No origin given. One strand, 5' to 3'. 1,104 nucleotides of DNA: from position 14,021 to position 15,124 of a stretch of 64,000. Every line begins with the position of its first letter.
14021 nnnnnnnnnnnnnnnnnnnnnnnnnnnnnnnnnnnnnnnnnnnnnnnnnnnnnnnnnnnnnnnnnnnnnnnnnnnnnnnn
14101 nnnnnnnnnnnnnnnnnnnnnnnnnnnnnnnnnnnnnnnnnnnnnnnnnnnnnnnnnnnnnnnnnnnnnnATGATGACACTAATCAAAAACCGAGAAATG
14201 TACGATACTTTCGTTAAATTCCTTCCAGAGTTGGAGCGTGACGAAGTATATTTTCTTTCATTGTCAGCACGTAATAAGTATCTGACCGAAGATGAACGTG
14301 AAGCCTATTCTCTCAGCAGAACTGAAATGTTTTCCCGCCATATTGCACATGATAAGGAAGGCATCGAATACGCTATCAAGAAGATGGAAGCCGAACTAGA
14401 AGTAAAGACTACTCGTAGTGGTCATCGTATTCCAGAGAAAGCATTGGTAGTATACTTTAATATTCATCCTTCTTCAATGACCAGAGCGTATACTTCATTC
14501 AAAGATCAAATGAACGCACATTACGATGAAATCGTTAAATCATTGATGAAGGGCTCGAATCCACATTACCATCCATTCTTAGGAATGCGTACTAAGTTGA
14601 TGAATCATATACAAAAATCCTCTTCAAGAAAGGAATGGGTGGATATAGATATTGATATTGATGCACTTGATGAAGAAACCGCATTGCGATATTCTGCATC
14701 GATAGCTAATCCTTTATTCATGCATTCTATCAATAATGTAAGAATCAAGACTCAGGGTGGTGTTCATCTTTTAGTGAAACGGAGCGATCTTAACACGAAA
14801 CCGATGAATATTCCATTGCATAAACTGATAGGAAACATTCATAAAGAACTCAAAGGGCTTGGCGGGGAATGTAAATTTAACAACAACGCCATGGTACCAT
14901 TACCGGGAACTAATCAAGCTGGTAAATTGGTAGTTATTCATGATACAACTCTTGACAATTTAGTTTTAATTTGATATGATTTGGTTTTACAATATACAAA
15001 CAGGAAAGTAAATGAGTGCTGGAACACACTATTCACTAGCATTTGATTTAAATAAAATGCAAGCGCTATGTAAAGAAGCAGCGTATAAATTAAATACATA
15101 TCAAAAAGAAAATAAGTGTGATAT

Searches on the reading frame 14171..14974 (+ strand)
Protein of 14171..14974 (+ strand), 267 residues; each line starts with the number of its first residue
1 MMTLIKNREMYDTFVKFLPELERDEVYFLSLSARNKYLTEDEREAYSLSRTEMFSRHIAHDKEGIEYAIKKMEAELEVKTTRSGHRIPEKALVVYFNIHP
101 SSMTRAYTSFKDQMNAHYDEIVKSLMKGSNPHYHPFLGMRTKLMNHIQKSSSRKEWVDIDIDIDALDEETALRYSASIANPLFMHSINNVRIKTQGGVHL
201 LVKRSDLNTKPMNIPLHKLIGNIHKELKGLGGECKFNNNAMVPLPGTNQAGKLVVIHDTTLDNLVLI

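Call 17: search_protein_families(library=pfam, proteins=[window:14171-14974:+])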
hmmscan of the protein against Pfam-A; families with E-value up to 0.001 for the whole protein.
window:14171-14974:+ (267 aa): 0 families

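Call 20: find_related_loci(query=window:14171-14974:+, collection=viral_contigs, flank=6000)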
Query window:14171-14974:+ (267 aa) in viral_contigs; peptide patterns used: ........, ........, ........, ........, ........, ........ (x = any residue, [..] = any of these).
3 stretches matched a pattern, but none encodes a relative of the query by tblastn (E <= 1e-3).

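Call 29: find_encoding_contigs(protein=window:14171-14974:+, flank=8000, max_places=10)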
Protein window:14171-14974:+ (267 aa): 5 contigs read that carry it; 2 places shown.
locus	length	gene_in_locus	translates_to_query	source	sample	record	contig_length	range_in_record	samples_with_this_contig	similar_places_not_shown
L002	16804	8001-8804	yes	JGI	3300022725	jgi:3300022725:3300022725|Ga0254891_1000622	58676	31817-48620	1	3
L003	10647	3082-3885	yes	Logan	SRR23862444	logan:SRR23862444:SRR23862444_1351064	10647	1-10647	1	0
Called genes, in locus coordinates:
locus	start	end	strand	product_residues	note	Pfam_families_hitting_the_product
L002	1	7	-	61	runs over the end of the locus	-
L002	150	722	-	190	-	-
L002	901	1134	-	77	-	-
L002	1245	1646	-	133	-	PF00684:DnaJ_CXXCXGXG (weak)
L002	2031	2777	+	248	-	-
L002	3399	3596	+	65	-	-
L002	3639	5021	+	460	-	PF01935:DUF87, PF05872:HerA_C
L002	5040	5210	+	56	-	-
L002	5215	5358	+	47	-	-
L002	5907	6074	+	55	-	-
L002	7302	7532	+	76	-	-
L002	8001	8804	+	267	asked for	-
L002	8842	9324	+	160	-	-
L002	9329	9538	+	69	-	-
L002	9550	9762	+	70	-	-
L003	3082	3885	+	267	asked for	-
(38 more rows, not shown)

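Call 31: find_homologous_proteins(query=window:14171-14974:+)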
Query window:14171-14974:+ (267 aa): 126 proteins with E <= 0.001 among 340 candidates; the best 120 are listed.
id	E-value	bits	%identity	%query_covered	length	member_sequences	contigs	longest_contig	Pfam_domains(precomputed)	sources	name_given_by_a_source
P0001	1.3e-174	597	100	100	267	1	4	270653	-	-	-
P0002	3.3e-152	523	88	99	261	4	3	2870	-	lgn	-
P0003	9.2e-146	502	89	95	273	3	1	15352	-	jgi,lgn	-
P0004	1.8e-142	491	86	95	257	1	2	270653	-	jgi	-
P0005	1.1e-101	358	64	97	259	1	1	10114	-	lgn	-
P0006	6.2e-94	332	65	96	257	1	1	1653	-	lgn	-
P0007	6.8e-78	280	55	95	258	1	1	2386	-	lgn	-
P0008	1.1e-77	279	54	95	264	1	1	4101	-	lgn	-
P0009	8.0e-75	270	52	95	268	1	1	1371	-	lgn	-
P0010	9.9e-75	269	54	96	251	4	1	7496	-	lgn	-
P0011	2.3e-74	268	53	95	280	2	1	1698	-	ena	-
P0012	6.7e-74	267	55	97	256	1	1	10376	-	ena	-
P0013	1.5e-73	265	53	96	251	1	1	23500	-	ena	-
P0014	3.0e-73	264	52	96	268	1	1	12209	-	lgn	-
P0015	5.1e-73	264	52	95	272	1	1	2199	-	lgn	-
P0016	5.5e-73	264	52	96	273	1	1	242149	-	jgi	jgi:hypothetical protein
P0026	1.1e-69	253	53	96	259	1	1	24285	-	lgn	-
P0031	2.3e-68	249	53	97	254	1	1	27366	-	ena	-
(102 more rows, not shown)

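Call 32: find_encoding_contigs(protein=P0003, flank=6000, max_places=3)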
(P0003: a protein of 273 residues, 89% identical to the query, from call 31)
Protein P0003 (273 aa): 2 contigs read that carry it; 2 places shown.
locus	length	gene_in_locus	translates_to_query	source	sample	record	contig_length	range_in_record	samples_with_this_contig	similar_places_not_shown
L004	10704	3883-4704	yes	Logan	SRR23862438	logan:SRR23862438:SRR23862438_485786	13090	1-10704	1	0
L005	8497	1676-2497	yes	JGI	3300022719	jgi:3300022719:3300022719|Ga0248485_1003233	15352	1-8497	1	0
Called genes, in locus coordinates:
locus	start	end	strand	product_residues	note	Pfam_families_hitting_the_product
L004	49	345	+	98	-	-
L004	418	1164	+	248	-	-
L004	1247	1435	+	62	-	-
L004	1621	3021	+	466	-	PF01935:DUF87, PF05872:HerA_C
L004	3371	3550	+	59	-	-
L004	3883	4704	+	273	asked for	-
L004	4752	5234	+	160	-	-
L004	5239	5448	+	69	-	-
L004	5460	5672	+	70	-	-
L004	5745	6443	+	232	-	-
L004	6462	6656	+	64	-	-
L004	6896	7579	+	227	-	-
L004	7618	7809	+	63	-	-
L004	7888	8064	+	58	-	-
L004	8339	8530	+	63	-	-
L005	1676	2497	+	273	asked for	-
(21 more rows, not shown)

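Call 33: find_encoding_contigs(protein=P0004, flank=6000, max_places=3)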
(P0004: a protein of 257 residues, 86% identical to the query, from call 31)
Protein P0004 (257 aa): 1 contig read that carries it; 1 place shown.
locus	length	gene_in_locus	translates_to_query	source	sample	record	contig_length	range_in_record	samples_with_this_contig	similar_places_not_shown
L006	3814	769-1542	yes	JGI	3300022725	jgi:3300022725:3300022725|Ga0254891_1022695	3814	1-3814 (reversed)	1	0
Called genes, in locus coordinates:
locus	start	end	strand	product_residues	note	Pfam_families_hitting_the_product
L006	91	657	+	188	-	-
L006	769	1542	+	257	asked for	-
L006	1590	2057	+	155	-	-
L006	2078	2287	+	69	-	-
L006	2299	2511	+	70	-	-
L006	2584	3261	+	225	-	-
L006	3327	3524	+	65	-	-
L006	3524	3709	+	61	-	-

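Call 34: find_encoding_contigs(protein=P0005, flank=6000, max_places=3)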
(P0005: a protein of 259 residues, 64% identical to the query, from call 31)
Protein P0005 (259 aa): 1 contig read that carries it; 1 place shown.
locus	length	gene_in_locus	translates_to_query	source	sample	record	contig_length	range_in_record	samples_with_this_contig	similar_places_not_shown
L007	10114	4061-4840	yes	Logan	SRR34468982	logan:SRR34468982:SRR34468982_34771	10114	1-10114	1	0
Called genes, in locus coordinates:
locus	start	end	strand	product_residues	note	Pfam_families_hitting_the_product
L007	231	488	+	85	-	-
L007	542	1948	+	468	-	PF01935:DUF87 (weak), PF04851:ResIII (faint), PF05872:HerA_C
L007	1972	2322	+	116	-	-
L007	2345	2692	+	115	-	-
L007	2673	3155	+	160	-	-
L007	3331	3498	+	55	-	-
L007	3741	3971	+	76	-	-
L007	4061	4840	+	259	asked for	-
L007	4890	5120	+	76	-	-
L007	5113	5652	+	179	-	-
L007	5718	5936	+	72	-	-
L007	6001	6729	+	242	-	-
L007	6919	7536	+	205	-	-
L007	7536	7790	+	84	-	-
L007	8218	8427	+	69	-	-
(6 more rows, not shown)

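Call 36: find_encoding_contigs(protein=L006:91-657:+, flank=6000, max_places=10)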
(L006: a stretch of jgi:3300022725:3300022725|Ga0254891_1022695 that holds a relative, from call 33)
Protein L006:91-657:+ (188 aa): 1 contig read that carries it; 1 place shown.
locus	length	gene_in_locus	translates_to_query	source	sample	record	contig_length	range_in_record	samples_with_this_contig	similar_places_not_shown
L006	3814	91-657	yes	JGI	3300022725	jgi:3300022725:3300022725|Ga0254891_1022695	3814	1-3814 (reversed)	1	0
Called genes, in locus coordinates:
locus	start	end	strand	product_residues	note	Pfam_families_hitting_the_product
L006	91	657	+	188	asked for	-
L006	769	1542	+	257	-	-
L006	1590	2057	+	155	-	-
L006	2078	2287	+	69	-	-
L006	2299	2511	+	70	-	-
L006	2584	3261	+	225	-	-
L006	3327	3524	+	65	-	-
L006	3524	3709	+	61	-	-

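Call 41: find_related_loci(query=A1, collection=metagenome_contigs, flank=6000)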
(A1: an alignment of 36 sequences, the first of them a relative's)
Query A1 (267 aa) in metagenome_contigs; peptide patterns used: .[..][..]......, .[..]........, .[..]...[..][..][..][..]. (x = any residue, [..] = any of these).
183 stretches matched a pattern; 78 encode a relative of the query (tblastn E <= 1e-3); 78 distinct loci.
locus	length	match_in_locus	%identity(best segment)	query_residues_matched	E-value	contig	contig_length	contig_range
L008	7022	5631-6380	54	3-258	8e-80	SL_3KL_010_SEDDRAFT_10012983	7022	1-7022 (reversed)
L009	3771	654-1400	54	2-256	2e-79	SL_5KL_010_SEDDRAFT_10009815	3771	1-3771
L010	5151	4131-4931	49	4-256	9e-77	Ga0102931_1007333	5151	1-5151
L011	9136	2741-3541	49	4-256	1e-76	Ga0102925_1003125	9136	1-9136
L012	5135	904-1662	47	2-256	2e-71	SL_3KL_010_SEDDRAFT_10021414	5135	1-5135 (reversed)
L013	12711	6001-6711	49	14-254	3e-69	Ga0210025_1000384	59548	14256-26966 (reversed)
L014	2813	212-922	49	14-254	7e-70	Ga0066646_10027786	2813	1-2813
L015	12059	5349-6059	49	14-254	3e-69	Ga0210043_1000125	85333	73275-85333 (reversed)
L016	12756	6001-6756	47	4-254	8e-69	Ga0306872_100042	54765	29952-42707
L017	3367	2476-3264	45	2-254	2e-66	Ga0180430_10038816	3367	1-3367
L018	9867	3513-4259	45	1-256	8e-65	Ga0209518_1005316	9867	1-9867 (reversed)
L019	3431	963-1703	46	1-254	5e-64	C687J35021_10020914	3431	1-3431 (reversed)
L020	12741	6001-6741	44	4-254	2e-62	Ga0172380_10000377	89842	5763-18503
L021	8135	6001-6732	44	2-254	3e-61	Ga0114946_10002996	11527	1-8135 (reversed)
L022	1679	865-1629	45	2-254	1e-63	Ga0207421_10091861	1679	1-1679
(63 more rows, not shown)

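Call 63: find_encoding_contigs(protein=P0013, flank=10000, max_places=2)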
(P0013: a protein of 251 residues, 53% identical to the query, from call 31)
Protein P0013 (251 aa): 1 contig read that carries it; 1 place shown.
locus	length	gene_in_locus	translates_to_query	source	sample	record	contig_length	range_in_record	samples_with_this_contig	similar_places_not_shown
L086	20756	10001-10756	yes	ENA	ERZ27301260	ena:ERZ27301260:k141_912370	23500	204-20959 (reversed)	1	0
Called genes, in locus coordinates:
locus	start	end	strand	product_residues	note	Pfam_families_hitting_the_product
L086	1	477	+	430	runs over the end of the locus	PF13203:DUF2201_N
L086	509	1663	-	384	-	PF09511:RNA_lig_T4_1, PF20819:T4_Rnl1_C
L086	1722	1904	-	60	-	-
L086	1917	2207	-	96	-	-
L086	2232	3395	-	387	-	PF21189:PHA02142, PF09414:RNA_ligase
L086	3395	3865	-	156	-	PF00565:SNase (weak)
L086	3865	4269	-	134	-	-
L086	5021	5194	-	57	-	-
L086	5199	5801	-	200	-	-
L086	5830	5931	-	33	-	-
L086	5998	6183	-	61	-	-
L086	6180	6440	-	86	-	-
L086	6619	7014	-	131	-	-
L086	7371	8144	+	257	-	-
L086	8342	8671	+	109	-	PF12957:DUF3846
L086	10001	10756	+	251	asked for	-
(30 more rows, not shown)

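Call 64: find_encoding_contigs(protein=P0016, flank=10000, max_places=2)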
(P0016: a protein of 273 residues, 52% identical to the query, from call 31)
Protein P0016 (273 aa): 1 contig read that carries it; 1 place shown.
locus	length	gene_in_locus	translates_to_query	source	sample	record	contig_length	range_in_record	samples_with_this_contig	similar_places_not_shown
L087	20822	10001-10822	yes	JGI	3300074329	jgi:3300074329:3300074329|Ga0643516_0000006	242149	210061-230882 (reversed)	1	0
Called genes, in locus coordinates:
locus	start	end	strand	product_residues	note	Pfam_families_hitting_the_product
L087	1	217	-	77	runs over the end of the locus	-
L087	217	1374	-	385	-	PF21189:PHA02142, PF09414:RNA_ligase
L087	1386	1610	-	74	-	-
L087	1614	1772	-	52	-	-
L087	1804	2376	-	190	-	-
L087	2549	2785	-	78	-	-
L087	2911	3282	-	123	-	-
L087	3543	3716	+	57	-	-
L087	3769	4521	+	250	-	-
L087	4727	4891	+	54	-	-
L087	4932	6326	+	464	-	PF01935:DUF87 (weak), PF05872:HerA_C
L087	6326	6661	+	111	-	PF26948:DUF8296 (weak)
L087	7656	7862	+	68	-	-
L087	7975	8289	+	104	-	-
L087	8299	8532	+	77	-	-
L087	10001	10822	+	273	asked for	-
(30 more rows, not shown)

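Call 65: find_encoding_contigs(protein=P0026, flank=10000, max_places=2)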
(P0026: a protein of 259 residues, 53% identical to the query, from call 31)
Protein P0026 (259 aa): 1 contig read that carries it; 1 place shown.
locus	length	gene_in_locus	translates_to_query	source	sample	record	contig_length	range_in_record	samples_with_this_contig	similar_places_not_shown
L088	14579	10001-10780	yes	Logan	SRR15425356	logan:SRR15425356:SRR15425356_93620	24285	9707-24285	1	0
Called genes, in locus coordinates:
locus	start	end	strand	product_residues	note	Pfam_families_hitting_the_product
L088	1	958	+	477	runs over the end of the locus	-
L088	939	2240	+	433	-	PF13203:DUF2201_N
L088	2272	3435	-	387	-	PF09511:RNA_lig_T4_1, PF20819:T4_Rnl1_C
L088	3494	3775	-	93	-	-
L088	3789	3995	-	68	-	-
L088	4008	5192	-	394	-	PF21189:PHA02142, PF09414:RNA_ligase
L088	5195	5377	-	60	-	-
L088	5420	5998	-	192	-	-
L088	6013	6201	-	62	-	-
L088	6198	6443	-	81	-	-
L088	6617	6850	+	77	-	-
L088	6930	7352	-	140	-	PF00583:Acetyltransf_1 (weak), PF13673:Acetyltransf_10 (faint), PF13508:Acetyltransf_7 (weak)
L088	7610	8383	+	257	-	-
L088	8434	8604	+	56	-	-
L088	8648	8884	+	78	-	-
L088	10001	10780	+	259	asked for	-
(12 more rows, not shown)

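Call 66: find_encoding_contigs(protein=P0031, flank=10000, max_places=2)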
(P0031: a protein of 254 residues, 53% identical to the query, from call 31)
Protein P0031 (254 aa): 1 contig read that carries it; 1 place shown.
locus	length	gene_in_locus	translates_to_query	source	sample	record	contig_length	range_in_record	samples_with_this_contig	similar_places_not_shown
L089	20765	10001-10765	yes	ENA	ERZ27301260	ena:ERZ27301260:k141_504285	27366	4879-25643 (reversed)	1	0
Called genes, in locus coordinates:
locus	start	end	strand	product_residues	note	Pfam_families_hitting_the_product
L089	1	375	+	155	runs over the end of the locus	-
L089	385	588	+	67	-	-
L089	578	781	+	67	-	-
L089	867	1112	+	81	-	-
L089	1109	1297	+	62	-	-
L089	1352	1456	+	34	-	-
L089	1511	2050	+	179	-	-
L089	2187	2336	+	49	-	-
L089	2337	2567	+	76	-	-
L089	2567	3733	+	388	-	PF21189:PHA02142, PF09414:RNA_ligase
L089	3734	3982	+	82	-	-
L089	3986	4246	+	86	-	-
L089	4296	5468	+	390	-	PF09511:RNA_lig_T4_1, PF20819:T4_Rnl1_C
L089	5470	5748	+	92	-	-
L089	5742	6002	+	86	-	-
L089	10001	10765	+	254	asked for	-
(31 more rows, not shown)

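Call 67: find_encoding_contigs(protein=P0012, flank=10000, max_places=2)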
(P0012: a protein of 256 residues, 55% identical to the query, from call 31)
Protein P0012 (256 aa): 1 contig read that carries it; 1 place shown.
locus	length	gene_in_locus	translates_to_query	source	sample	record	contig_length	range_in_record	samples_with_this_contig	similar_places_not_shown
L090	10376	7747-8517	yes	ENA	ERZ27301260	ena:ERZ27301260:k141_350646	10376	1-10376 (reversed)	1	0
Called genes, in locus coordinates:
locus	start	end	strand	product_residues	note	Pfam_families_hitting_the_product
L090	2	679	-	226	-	?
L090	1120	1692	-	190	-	PF13392:HNH_3 (weak)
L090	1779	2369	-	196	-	-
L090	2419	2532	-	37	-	-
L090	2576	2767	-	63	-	-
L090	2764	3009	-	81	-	-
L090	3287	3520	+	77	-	-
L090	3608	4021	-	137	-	PF00583:Acetyltransf_1 (weak), PF13508:Acetyltransf_7 (weak)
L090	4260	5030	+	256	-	-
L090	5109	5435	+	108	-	-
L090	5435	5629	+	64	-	-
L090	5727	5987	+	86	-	-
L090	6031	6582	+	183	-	-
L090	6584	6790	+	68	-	-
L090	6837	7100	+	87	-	-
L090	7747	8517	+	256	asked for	-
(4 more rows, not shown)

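Call 76: search_protein_families(library=pfam, proteins=[L006:91-657:+], max_evalue=0.01)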
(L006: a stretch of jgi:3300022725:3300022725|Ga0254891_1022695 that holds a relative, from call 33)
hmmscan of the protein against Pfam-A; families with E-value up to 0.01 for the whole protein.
L006:91-657:+ (188 aa): 0 families

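Call 77: search_protein_families(library=phrogs, proteins=[window:14171-14974:+, L006:91-657:+], max_evalue=0.001)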
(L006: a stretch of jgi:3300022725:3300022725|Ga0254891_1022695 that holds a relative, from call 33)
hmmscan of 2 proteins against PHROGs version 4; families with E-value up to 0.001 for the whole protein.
window:14171-14974:+ (267 aa): 1 family
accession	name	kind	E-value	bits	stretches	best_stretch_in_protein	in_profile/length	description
phrog_14949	-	unknown function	1.7e-05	25.5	1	1-208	1-201/240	-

L006:91-657:+ (188 aa): 1 family
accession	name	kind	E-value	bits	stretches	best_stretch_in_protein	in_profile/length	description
phrog_24725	-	unknown function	8.3e-13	49.4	1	8-145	13-153/188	-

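Call 94: find_encoding_contigs(protein=P0002, flank=6000, max_places=5)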
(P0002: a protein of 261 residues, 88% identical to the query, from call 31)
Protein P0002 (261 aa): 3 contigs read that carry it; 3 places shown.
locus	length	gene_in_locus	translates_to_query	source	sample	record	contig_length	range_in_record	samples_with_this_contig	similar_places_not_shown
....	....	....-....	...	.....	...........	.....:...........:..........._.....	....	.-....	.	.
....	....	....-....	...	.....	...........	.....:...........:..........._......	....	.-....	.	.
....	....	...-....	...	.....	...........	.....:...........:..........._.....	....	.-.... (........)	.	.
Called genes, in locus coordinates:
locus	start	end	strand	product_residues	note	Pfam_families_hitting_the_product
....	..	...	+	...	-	-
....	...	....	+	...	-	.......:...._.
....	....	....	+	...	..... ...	-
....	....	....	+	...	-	-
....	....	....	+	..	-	-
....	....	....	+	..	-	?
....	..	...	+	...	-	-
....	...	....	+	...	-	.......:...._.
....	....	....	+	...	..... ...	-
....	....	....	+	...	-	-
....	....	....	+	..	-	-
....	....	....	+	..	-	?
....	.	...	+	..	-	?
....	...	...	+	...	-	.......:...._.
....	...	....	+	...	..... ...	-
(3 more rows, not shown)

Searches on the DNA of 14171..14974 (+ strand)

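Call 43: search_rna_families(sources=[L009, L010, L011, L084, L004, L007, L016, L006], threshold=gathering)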
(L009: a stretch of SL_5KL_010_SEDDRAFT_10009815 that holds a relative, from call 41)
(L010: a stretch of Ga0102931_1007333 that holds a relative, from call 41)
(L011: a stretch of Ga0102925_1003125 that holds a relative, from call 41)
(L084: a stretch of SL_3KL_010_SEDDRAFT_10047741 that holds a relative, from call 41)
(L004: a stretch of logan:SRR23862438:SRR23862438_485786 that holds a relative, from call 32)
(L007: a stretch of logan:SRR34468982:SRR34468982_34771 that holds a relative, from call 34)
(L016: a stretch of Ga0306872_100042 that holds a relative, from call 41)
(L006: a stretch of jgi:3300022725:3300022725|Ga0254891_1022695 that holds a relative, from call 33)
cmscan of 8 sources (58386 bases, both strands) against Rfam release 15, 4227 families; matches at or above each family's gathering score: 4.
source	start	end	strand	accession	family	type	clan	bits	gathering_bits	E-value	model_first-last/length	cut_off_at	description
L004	3759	3832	+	RF00005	tRNA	Gene; tRNA;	CL00001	75.6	29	8.1e-15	1-71/71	no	tRNA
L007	3512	3584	+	RF00005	tRNA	Gene; tRNA;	CL00001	70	29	2.8e-13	1-71/71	no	tRNA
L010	2460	2531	+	RF00005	tRNA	Gene; tRNA;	CL00001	62.8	29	2.8e-11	1-71/71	no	tRNA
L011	1070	1141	+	RF00005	tRNA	Gene; tRNA;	CL00001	62.8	29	2.8e-11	1-71/71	no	tRNA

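Call 90: search_rna_families(source=L087, start=17540, end=18140, threshold=evalue, max_evalue=10)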
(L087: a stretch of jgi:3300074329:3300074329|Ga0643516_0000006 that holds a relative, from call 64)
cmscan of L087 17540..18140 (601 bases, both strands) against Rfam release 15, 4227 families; matches with E-value up to 10: 2.
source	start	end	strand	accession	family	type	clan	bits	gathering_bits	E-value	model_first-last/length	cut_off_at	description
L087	18063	18138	+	RF01422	snoR116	Gene; snRNA; snoRNA; CD-box;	-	15.7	47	4.6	1-86/86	no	small nucleolar RNA snoR116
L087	18016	18089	+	RF00455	mir-15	Gene; miRNA;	CL00085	12.4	57.3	9.4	1-88/88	no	mir-15 microRNA precursor family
